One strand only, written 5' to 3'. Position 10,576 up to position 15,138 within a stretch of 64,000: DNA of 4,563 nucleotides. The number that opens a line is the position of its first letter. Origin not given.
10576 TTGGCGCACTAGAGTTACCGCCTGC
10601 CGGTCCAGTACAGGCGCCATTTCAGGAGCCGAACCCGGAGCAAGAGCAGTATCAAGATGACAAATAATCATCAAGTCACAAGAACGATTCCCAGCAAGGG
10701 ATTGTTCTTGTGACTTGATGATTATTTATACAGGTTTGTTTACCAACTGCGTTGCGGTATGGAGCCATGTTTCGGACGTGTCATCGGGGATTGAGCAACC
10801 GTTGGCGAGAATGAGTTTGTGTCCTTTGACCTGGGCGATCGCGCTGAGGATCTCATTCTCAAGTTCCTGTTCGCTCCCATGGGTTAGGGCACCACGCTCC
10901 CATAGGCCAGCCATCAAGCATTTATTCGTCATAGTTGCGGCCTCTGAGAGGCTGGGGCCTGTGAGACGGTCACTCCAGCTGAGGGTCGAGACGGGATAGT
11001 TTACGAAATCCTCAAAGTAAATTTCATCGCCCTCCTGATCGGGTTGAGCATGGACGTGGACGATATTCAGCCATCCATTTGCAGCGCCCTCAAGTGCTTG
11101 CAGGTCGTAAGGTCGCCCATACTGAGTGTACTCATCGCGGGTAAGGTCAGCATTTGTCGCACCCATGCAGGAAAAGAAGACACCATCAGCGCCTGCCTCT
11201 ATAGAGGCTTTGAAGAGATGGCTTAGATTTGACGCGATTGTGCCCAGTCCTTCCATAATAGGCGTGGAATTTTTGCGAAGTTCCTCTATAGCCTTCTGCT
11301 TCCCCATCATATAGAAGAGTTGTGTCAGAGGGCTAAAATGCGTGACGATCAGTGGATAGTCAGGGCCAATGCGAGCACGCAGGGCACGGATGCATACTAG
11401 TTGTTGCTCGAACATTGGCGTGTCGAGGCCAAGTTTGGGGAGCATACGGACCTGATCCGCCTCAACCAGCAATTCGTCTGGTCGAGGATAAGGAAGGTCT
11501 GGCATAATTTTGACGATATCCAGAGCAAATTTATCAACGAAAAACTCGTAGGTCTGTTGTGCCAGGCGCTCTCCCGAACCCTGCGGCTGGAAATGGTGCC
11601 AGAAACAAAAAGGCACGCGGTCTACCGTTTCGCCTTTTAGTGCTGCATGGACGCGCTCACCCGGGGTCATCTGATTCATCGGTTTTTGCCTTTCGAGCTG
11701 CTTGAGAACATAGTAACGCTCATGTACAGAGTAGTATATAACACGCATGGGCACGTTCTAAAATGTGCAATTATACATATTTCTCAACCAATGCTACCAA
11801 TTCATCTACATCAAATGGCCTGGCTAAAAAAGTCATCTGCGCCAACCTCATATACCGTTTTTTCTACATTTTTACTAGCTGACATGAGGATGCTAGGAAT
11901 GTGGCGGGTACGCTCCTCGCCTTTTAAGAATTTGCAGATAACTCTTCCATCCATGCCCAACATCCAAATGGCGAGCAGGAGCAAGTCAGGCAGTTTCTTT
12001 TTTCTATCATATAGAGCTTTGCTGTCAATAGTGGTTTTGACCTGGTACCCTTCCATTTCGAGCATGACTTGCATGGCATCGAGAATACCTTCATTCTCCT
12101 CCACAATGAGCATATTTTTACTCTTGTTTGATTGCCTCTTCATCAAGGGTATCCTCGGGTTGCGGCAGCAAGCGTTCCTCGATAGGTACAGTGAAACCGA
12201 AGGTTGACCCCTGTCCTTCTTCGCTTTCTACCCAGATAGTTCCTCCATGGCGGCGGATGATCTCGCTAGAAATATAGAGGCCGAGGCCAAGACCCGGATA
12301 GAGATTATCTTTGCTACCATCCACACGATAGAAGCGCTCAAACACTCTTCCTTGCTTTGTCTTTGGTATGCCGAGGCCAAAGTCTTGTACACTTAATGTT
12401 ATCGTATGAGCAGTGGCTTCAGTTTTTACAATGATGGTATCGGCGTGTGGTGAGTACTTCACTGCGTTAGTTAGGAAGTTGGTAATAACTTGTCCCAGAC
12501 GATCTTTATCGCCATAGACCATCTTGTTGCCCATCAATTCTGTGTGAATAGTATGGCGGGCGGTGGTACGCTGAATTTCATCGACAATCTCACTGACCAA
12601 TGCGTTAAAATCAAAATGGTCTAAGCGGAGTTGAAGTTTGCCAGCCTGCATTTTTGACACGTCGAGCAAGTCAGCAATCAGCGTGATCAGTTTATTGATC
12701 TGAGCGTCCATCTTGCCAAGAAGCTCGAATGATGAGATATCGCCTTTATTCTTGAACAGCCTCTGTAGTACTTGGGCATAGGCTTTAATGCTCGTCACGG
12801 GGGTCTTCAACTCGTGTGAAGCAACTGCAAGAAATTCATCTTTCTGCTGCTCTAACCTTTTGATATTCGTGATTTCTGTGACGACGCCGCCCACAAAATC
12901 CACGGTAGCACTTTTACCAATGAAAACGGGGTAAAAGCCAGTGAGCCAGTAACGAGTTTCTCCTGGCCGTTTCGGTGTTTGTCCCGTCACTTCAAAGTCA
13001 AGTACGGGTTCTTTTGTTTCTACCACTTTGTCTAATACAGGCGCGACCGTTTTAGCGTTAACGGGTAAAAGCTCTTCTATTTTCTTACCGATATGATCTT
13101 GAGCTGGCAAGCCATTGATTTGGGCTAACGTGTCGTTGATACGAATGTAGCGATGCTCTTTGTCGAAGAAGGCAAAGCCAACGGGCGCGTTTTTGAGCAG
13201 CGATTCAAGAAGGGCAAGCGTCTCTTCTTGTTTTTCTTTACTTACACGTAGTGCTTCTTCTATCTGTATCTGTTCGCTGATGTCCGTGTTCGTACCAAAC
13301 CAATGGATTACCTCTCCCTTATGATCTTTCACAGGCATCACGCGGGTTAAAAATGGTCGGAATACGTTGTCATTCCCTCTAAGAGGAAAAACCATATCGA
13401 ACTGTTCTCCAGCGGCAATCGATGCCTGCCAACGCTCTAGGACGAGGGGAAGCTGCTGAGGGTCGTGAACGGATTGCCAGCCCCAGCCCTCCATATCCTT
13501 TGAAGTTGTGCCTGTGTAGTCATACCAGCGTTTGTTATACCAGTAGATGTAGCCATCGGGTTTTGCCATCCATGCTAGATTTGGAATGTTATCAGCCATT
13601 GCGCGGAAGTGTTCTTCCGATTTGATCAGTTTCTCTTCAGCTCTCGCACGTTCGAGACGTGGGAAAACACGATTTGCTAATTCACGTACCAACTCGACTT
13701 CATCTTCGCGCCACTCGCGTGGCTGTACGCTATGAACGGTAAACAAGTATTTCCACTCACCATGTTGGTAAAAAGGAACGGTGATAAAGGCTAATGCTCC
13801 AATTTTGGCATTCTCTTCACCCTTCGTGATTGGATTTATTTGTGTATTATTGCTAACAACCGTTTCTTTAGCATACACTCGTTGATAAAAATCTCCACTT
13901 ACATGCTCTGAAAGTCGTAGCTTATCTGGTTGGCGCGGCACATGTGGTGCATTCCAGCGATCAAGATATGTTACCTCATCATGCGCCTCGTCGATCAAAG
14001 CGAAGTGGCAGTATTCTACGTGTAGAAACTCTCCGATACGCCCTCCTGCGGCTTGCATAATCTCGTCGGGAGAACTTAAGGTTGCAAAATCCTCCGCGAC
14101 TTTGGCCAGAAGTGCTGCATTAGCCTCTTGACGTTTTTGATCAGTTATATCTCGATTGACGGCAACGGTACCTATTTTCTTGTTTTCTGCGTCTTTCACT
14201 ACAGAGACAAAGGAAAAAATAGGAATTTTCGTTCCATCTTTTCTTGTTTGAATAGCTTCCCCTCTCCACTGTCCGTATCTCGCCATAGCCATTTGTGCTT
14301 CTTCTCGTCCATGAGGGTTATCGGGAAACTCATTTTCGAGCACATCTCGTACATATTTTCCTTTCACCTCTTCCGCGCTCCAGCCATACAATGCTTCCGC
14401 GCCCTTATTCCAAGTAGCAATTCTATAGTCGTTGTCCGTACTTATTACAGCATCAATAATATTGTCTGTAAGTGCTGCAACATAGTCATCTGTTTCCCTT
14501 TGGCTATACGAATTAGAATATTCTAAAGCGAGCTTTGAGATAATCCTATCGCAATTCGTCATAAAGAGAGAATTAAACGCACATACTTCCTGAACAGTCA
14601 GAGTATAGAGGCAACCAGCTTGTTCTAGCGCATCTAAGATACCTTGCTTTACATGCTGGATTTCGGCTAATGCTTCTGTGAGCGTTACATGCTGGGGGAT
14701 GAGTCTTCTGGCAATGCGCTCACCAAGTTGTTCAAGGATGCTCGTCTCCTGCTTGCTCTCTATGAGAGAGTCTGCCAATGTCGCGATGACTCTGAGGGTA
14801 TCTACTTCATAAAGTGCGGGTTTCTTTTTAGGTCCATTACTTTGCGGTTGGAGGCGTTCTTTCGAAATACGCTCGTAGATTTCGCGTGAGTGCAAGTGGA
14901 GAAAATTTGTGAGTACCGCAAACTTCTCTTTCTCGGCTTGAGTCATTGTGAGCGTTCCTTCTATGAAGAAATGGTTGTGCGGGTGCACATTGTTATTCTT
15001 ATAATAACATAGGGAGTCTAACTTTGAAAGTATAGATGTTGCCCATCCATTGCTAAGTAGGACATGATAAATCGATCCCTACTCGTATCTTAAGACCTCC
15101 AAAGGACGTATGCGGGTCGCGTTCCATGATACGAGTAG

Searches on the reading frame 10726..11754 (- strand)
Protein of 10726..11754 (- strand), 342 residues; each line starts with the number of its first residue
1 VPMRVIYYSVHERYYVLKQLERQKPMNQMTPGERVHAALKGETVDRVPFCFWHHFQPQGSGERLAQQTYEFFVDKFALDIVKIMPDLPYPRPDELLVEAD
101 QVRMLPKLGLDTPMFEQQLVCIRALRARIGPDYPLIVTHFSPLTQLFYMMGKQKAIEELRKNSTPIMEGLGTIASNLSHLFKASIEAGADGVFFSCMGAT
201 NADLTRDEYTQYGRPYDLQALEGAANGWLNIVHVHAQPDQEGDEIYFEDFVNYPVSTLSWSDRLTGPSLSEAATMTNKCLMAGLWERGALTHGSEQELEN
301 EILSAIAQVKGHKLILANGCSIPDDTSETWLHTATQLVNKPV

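Call 42: search_protein_families(library=pfam, proteins=[window:10726-11754:-], max_evalue=0.00001)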
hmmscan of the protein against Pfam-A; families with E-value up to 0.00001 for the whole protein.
window:10726-11754:- (342 aa): 1 family
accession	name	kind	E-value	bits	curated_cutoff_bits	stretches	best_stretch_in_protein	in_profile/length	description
PF01208.23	URO-D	-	4.6e-20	72.4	23.9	1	89-339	92-344/346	Uroporphyrinogen decarboxylase (URO-D)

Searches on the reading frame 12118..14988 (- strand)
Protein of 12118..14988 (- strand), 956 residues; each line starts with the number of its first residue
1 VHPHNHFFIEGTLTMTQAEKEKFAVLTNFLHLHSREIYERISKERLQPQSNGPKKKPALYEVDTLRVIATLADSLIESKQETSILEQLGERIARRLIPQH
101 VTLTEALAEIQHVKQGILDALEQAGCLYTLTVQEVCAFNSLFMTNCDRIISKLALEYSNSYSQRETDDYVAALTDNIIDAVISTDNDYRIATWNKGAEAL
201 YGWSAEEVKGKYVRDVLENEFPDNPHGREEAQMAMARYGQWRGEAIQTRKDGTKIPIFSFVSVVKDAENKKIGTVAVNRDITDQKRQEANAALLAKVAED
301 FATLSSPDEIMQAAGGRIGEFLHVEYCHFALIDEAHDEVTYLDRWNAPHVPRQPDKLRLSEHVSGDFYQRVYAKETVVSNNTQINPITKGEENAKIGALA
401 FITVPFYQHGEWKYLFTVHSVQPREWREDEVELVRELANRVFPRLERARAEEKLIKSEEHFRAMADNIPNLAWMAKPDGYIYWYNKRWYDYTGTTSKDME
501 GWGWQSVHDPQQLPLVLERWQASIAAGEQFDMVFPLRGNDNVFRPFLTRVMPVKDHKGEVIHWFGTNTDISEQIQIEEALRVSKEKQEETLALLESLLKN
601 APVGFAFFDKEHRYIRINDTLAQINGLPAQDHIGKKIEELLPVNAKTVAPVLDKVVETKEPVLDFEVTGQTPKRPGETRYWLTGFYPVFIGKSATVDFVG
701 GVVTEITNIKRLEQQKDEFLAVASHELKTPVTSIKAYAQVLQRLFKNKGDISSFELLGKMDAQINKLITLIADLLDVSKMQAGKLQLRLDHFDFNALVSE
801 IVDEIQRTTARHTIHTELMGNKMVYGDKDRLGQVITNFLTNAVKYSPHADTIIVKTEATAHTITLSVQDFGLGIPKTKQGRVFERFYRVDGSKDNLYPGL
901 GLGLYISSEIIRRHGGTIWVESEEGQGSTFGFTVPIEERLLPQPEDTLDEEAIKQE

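Call 42: search_protein_families(library=pfam, proteins=[window:12118-14988:-], max_evalue=0.00001)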
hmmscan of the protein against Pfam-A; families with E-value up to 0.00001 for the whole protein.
window:12118-14988:- (956 aa): 9 families
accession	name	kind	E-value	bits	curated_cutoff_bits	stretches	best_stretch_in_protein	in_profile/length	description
PF08448.16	PAS_4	-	4.1e-36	124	23.1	3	598-708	1-107/110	PAS fold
PF02518.31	HATPase_c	-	5.1e-29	101.4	26.4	1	826-937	1-110/111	Histidine kinase-, DNA gyrase B-, and HSP90-like ATPase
PF13426.13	PAS_9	-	1.1e-26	93.5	27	1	179-283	2-103/103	PAS domain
PF00989.32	PAS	-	3.2e-23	82.3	22.6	1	171-281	4-113/113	PAS fold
PF08447.18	PAS_3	-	4e-16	59.5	25.6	1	484-567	4-89/89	PAS fold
PF00512.31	HisKA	-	4e-15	56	26.9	1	715-783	1-66/66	His Kinase A (phospho-acceptor) domain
PF13188.13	PAS_8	-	1.3e-13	50.7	21.8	0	171-230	4-60/65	PAS domain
PF13185.12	GAF_2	-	5.1e-08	33.7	28.6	1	306-439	3-129/136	GAF domain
PF12860.13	PAS_7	-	1.4e-07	32.1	27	0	175-288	2-114/115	PAS fold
